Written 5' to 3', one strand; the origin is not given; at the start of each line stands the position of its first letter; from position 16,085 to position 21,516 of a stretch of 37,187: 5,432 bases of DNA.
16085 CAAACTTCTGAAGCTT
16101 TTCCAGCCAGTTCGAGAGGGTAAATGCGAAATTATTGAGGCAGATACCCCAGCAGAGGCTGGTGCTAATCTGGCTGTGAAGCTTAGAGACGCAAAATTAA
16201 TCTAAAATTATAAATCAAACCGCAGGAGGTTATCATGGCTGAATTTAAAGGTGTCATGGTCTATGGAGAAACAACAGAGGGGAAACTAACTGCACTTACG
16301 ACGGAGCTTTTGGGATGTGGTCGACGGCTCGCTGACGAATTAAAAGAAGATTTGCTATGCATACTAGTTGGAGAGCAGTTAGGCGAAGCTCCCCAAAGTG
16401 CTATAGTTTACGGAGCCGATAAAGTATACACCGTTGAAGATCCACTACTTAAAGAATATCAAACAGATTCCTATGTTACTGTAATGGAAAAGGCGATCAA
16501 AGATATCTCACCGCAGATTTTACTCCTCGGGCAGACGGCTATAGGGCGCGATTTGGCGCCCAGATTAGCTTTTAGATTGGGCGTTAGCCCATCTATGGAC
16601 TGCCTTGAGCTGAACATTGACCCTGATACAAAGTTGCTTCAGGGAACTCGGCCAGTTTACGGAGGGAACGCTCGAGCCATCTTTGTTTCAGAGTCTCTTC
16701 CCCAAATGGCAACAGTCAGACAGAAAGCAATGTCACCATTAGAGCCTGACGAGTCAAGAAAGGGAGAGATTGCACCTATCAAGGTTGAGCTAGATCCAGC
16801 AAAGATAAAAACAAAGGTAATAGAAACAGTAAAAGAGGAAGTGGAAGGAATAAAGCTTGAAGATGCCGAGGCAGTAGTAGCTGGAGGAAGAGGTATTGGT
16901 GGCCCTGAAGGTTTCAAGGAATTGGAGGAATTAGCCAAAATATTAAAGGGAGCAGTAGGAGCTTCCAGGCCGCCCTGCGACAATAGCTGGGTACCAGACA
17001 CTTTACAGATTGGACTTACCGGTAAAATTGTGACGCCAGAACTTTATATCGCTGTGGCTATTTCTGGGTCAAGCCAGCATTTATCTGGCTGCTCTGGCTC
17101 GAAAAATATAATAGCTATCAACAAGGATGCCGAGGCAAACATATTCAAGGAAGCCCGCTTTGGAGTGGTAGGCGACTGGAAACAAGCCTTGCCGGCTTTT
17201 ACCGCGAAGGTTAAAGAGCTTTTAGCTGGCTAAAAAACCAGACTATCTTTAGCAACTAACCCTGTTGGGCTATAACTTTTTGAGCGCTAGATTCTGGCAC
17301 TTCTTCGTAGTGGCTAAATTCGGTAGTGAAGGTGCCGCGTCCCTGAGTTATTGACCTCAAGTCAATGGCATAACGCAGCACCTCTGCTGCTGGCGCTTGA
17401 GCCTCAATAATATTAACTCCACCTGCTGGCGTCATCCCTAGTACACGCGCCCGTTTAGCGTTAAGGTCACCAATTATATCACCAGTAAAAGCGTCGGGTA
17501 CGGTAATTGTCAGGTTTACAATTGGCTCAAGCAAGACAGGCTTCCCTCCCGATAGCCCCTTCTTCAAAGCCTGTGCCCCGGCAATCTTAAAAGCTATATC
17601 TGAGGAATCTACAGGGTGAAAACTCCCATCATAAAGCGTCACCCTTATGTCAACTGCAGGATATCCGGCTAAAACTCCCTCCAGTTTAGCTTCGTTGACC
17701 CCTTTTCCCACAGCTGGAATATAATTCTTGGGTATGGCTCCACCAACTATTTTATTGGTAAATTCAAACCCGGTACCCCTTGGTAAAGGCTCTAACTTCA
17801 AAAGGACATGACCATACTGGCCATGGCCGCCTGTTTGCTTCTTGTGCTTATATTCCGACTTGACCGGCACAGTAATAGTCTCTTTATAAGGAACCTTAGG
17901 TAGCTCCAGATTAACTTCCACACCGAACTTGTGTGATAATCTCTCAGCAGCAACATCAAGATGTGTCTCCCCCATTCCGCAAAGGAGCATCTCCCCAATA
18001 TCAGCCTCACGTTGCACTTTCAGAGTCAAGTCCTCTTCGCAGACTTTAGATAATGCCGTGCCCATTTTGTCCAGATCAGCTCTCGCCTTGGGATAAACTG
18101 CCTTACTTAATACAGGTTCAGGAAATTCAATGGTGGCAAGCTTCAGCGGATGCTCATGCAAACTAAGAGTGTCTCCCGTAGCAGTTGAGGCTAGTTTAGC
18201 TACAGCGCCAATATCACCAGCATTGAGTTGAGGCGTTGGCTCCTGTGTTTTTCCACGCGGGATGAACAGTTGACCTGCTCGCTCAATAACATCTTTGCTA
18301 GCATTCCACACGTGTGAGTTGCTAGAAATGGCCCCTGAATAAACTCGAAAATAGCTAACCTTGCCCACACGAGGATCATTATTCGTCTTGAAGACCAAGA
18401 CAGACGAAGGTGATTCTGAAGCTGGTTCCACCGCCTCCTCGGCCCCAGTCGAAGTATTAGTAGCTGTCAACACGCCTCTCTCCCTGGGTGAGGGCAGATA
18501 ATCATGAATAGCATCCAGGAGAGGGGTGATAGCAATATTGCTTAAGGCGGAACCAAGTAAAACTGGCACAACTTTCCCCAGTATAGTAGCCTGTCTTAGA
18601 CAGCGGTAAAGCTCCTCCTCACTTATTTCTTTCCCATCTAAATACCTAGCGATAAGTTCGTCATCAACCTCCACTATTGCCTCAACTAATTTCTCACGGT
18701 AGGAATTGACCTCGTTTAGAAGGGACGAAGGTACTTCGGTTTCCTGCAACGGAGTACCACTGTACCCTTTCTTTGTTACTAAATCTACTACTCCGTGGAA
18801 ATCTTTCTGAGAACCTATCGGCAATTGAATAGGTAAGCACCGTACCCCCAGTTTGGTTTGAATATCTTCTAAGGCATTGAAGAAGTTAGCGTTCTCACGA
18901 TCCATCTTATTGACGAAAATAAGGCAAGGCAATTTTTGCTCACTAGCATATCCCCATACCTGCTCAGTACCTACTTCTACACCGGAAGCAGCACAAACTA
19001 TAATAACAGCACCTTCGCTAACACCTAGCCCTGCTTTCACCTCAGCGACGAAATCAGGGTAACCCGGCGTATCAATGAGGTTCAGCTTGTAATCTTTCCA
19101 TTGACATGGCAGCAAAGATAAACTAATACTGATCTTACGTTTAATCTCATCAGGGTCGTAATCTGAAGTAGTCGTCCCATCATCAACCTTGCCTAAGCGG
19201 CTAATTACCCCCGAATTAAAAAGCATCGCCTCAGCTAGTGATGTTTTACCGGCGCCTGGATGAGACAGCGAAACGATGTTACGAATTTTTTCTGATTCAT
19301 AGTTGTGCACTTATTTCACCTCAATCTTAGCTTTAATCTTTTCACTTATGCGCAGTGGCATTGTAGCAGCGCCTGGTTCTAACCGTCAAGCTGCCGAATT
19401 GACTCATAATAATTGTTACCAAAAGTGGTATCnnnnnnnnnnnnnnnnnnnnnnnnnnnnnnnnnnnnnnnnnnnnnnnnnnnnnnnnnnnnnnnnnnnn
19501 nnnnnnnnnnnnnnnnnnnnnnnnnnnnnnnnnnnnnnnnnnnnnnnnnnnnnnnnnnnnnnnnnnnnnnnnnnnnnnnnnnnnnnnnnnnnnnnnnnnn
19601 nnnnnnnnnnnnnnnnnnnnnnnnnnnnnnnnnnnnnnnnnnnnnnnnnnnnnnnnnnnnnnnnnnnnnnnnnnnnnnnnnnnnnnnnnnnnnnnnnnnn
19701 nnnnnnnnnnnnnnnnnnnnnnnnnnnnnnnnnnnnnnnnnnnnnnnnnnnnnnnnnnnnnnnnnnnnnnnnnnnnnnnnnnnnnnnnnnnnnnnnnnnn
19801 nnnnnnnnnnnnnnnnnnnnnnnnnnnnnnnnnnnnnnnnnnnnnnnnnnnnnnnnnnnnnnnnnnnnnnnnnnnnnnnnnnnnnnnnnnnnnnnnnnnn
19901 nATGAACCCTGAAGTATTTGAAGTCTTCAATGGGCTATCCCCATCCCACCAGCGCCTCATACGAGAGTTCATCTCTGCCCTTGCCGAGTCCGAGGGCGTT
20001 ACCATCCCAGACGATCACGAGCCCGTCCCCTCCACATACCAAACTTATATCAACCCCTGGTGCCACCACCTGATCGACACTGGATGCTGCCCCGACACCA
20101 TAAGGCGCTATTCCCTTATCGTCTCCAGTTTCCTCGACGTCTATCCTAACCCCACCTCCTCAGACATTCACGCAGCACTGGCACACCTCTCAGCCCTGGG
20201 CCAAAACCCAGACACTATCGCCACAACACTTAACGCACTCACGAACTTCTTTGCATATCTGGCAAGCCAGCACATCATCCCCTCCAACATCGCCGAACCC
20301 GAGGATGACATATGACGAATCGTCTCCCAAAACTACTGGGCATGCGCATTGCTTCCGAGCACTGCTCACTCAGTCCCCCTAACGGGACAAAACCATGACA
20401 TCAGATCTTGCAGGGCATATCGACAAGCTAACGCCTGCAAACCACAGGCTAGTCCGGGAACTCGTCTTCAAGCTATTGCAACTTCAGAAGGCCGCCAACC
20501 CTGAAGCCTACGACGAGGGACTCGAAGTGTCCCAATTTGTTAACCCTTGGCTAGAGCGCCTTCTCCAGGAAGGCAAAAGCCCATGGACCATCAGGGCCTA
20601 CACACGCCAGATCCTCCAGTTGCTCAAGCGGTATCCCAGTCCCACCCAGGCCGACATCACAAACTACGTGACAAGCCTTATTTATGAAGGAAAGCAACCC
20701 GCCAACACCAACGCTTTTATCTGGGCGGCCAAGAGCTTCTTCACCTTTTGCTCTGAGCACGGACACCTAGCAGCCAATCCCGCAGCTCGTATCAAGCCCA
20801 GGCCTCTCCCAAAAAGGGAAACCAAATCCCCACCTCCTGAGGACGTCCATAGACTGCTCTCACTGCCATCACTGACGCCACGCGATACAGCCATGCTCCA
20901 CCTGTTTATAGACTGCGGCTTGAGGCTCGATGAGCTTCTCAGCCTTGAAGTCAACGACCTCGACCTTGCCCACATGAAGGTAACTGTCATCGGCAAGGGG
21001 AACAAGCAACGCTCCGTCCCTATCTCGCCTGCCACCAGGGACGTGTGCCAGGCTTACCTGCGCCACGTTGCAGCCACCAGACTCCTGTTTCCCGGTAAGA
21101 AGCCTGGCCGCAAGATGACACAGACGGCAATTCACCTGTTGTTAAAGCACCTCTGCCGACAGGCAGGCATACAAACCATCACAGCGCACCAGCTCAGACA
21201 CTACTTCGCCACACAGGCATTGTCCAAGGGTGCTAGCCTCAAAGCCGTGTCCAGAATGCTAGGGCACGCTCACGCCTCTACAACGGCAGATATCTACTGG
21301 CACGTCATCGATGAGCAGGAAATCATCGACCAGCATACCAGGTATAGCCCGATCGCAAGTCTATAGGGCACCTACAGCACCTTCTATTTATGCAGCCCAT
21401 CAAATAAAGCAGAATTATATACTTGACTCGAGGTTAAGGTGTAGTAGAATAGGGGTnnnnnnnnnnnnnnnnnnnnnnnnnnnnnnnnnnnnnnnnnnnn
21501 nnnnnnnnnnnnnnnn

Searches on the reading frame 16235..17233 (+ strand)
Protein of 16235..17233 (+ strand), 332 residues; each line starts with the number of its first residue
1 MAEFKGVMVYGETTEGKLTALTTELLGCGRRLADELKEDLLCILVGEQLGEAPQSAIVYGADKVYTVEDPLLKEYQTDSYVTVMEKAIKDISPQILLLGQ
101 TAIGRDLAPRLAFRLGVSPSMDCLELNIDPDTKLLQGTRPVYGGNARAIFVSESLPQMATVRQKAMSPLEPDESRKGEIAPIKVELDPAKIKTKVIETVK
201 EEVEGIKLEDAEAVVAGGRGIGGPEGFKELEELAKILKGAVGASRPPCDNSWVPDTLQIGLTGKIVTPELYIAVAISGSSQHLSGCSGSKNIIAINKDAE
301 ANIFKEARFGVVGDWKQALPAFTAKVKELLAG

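Call 77: search_protein_families(library=pfam, proteins=[window:16235-17233:+], max_evalue=0.00001)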
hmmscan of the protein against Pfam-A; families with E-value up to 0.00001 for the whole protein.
window:16235-17233:+ (332 aa): 2 families
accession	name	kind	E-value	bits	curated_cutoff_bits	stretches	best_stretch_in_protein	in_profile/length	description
PF01012.27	ETF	-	1.4e-41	142.7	26.7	1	7-184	1-178/181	Electron transfer flavoprotein domain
PF00766.25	ETF_alpha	-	1.8e-31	108.4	27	1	207-286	1-80/81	Electron transfer flavoprotein FAD-binding domain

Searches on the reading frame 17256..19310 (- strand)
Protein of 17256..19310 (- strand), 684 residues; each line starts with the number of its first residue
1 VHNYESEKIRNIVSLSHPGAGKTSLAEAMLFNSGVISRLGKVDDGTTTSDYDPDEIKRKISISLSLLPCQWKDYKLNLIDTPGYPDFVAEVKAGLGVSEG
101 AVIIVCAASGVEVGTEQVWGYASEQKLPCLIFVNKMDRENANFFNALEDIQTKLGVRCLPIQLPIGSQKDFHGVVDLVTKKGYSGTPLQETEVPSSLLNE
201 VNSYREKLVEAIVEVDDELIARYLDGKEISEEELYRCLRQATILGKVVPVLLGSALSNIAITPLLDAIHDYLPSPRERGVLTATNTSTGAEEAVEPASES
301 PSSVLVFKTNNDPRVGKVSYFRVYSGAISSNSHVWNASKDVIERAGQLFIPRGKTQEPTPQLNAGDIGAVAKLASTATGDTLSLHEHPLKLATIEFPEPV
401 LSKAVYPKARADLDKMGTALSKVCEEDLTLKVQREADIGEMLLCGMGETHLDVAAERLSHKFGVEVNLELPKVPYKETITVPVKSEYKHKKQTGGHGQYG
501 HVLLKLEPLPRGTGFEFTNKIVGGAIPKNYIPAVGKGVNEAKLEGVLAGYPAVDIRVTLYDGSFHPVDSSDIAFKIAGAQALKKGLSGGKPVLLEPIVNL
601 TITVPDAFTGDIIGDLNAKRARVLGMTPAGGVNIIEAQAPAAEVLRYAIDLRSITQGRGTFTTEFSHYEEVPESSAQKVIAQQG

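Call 5: search_protein_families(library=pfam, proteins=[window:17256-19310:-], max_evalue=0.01)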
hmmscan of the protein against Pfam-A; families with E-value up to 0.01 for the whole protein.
window:17256-19310:- (684 aa): 8 families
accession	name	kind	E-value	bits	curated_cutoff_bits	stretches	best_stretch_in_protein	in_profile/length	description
PF00009.33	GTP_EFTU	-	2.4e-45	154.9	26.5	1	7-274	1-188/188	Elongation factor Tu GTP binding domain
PF03764.24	EFG_IV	-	3.8e-44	149.8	24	1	471-586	1-117/121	Elongation factor G, domain IV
PF00679.30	EFG_C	-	4.6e-28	97.5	27.9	1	592-678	1-88/89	Elongation factor G C-terminus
PF14492.12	EFG_III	-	1.5e-25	89.5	27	1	396-469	1-74/75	Elongation Factor G, domain III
PF22042.2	EF-G_D2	-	2e-10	41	27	1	303-383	3-82/84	Elongation factor G domain 2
PF03144.31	GTP_EFTU_D2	-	5.6e-10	39.9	30.3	1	316-382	1-72/73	Elongation factor Tu domain 2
PF16658.11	RF3_C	-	0.0023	18.2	40.1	1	407-482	17-90/132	Class II release factor RF3, C-terminal domain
PF01926.29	MMR_HSR1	-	0.0061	17.1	21.9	0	18-135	8-113/113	50S ribosome-binding GTPase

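Call 100: list_cluster_members(proteins=[window:17256-19310:-, window:13504-15024:-, window:24043-26916:+, window:34951-35490:+, window:26930-28783:+])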
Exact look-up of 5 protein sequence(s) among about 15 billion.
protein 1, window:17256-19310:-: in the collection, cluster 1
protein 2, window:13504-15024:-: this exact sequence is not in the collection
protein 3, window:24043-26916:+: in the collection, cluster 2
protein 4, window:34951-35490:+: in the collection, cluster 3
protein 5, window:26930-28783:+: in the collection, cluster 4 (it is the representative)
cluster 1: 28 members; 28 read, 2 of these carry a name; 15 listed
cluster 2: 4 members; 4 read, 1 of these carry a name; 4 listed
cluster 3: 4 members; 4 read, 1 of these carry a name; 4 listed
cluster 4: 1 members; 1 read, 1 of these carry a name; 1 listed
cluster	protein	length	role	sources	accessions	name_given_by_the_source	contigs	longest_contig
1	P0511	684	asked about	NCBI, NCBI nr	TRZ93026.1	MAG: elongation factor G [Dehalococcoidia bacterium]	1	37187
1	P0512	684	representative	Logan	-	-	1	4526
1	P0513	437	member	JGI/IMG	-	Translation elongation factors (GTPases)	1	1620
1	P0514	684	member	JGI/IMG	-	-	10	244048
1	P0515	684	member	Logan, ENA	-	-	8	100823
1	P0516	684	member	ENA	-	-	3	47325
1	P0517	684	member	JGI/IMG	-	-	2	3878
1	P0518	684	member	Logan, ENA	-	-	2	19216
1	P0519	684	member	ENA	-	-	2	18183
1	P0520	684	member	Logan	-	-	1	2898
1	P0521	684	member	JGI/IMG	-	-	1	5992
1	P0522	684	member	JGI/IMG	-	-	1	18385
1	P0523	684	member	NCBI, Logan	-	-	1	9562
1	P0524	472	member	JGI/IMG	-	-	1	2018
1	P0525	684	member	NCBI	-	-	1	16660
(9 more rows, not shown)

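Call 101: find_encoding_contigs(protein=window:17256-19310:-, flank=10000, max_places=8)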
Protein window:17256-19310:- (684 aa): no gene with exactly this product is on record in the collection.

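Call 102: find_encoding_contigs(protein=P0514, flank=10000, max_places=8)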
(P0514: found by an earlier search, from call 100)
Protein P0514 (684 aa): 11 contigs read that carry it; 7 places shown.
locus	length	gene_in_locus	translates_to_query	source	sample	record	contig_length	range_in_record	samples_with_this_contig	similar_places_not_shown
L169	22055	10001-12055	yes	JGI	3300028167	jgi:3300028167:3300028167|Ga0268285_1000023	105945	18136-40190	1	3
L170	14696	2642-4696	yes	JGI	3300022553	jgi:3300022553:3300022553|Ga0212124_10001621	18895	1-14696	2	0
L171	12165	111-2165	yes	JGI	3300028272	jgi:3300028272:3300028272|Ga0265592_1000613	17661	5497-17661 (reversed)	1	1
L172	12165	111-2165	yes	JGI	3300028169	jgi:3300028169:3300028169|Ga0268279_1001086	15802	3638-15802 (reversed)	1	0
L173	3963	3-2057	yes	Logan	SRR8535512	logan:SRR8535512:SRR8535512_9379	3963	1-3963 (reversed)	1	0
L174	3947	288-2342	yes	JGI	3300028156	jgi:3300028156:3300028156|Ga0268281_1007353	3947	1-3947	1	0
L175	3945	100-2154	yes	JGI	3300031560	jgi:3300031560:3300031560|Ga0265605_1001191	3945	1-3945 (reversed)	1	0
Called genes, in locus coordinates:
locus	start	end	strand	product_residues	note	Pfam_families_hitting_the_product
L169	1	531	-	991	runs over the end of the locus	PF01555:N6_N4_Mtase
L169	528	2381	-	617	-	PF03235:GmrSD_N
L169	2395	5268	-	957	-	PF00176:SNF2-rel_dom, PF00270:DEAD (weak), PF04851:ResIII, PF00271:Helicase_C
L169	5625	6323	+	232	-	-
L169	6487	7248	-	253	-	PF01863:YgjP-like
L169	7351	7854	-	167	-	-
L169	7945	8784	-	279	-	PF02899:Phage_int_SAM_1 (faint), PF00589:Phage_integrase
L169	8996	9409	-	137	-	-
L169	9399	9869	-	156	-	-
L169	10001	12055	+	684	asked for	PF00009:GTP_EFTU, PF03144:GTP_EFTU_D2, PF22042:EF-G_D2, PF14492:EFG_III, PF03764:EFG_IV, PF00679:EFG_C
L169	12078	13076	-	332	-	PF01012:ETF, PF00766:ETF_alpha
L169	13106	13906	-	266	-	PF01012:ETF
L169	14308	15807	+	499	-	PF01293:PEPCK_ATP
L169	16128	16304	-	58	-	PF12675:DUF3795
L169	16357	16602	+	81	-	-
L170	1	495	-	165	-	?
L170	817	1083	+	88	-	-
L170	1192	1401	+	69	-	-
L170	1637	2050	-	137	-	-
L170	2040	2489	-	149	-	-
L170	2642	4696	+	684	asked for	PF00009:GTP_EFTU, PF03144:GTP_EFTU_D2, PF22042:EF-G_D2, PF14492:EFG_III, PF03764:EFG_IV, PF00679:EFG_C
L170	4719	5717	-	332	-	PF01012:ETF, PF00766:ETF_alpha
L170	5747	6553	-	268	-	PF01012:ETF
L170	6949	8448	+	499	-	PF01293:PEPCK_ATP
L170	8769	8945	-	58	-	PF12675:DUF3795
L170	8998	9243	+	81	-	-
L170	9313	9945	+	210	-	PF02660:G3P_acyltransf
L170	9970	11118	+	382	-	PF13506:Glyco_transf_21, PF00535:Glycos_transf_2, PF10111:Glyco_tranf_2_2 (weak), PF13641:Glyco_tranf_2_3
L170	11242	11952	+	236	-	PF00483:NTP_transferase, PF12804:NTP_transf_3 (weak)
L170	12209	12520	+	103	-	-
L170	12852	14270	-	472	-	PF02629:CoA_binding (weak), PF13380:CoA_binding_2, PF13607:Succ_CoA_lig, PF19045:Ligase_CoA_2 (faint)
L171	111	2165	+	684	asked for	PF00009:GTP_EFTU, PF03144:GTP_EFTU_D2, PF22042:EF-G_D2, PF14492:EFG_III, PF03764:EFG_IV, PF00679:EFG_C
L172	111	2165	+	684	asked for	PF00009:GTP_EFTU, PF03144:GTP_EFTU_D2, PF22042:EF-G_D2, PF14492:EFG_III, PF03764:EFG_IV, PF00679:EFG_C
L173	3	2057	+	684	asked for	PF00009:GTP_EFTU, PF03144:GTP_EFTU_D2, PF22042:EF-G_D2, PF14492:EFG_III, PF03764:EFG_IV, PF00679:EFG_C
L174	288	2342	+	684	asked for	PF00009:GTP_EFTU, PF03144:GTP_EFTU_D2, PF22042:EF-G_D2, PF14492:EFG_III, PF03764:EFG_IV, PF00679:EFG_C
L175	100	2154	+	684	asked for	PF00009:GTP_EFTU, PF03144:GTP_EFTU_D2, PF22042:EF-G_D2, PF14492:EFG_III, PF03764:EFG_IV, PF00679:EFG_C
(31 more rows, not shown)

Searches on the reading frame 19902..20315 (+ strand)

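Call 5: search_protein_families(library=pfam, proteins=[window:19902-20315:+], max_evalue=0.01)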
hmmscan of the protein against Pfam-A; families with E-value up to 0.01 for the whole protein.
window:19902-20315:+ (137 aa): 1 family
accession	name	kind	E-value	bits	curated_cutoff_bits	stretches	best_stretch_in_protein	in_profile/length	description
PF02899.23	Phage_int_SAM_1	-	4.3e-05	24.1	22.3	1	51-123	2-82/83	Phage integrase, N-terminal SAM-like domain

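Call 84: search_protein_families(library=padloc, proteins=[window:19902-20315:+], max_evalue=0.001)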
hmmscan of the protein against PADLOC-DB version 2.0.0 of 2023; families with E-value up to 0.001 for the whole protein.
window:19902-20315:+ (137 aa): 0 families

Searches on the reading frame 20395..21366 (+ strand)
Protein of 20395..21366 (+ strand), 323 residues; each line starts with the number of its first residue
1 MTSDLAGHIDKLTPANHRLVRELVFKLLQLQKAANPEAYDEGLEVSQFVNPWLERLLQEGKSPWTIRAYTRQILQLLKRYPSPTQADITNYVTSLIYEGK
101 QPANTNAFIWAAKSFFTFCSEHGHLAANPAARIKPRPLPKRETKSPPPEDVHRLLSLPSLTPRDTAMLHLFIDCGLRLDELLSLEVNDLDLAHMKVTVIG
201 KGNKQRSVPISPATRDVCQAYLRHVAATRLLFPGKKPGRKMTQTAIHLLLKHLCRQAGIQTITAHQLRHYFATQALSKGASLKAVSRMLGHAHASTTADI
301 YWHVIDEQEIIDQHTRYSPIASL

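Call 5: search_protein_families(library=pfam, proteins=[window:20395-21366:+], max_evalue=0.01)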
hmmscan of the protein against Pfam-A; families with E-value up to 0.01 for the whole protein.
window:20395-21366:+ (323 aa): 3 families
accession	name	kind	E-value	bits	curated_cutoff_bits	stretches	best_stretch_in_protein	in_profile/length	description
PF00589.27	Phage_integrase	-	3.5e-32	112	27.1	1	155-306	12-170/172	Phage integrase family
PF02899.23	Phage_int_SAM_1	-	2.5e-06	28.1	22.3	1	50-119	2-79/83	Phage integrase, N-terminal SAM-like domain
PF13495.12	Phage_int_SAM_4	-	9.1e-06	26.4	27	1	51-116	4-74/85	Phage integrase, N-terminal SAM-like domain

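Call 84: search_protein_families(library=padloc, proteins=[window:20395-21366:+], max_evalue=0.001)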
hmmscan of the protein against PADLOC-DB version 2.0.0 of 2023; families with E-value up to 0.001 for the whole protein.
window:20395-21366:+ (323 aa): 0 families
